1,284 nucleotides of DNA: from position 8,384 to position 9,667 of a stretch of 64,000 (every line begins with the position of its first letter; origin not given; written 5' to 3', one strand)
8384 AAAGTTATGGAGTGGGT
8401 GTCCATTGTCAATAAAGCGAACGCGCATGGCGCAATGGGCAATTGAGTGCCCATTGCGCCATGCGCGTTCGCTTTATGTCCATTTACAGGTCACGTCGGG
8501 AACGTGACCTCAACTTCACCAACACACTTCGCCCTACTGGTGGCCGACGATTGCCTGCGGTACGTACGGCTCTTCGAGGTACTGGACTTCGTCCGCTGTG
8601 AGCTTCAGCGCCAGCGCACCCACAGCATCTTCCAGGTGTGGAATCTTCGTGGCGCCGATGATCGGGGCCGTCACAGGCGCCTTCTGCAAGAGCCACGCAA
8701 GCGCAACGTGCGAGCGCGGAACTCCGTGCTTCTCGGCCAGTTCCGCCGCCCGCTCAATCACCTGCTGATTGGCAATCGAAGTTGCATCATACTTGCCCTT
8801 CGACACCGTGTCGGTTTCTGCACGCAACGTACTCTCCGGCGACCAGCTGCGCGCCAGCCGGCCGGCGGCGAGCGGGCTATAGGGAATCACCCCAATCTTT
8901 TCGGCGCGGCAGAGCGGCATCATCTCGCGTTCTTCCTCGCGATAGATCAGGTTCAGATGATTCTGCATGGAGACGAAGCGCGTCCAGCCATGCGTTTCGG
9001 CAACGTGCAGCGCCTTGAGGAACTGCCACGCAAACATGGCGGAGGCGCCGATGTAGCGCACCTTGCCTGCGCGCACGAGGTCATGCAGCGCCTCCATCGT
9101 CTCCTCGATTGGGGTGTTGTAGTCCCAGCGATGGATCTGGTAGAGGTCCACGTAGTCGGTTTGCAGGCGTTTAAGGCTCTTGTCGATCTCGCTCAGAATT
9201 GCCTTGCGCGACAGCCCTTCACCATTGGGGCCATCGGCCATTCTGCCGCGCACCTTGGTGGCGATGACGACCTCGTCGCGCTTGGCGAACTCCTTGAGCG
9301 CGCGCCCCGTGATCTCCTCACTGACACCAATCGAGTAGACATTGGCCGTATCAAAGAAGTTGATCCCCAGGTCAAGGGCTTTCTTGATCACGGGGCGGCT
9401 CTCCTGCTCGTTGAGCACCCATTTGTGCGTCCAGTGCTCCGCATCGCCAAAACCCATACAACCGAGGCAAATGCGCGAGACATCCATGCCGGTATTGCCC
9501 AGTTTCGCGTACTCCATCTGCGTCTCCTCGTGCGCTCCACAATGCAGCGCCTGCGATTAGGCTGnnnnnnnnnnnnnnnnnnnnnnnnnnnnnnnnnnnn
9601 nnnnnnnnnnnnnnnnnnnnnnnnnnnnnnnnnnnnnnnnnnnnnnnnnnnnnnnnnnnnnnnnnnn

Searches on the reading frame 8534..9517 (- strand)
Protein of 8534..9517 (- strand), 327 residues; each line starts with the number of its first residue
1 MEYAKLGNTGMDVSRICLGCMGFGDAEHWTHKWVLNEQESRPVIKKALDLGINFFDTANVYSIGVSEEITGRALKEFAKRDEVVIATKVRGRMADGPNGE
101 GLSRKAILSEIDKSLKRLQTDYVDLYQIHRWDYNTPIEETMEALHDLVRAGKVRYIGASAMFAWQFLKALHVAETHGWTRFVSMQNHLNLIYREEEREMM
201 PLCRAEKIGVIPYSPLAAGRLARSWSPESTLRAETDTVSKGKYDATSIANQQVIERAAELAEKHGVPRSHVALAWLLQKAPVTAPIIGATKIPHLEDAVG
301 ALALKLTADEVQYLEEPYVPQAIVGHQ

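Call 7: search_protein_families(library=pfam, proteins=[window:8534-9517:-], max_evalue=0.001)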
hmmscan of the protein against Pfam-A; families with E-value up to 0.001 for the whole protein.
window:8534-9517:- (327 aa): 1 family
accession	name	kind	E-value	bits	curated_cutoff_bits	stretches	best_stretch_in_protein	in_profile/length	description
PF00248.27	Aldo_ket_red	-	1.3e-82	277.6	24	1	15-316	1-288/291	Aldo/keto reductase family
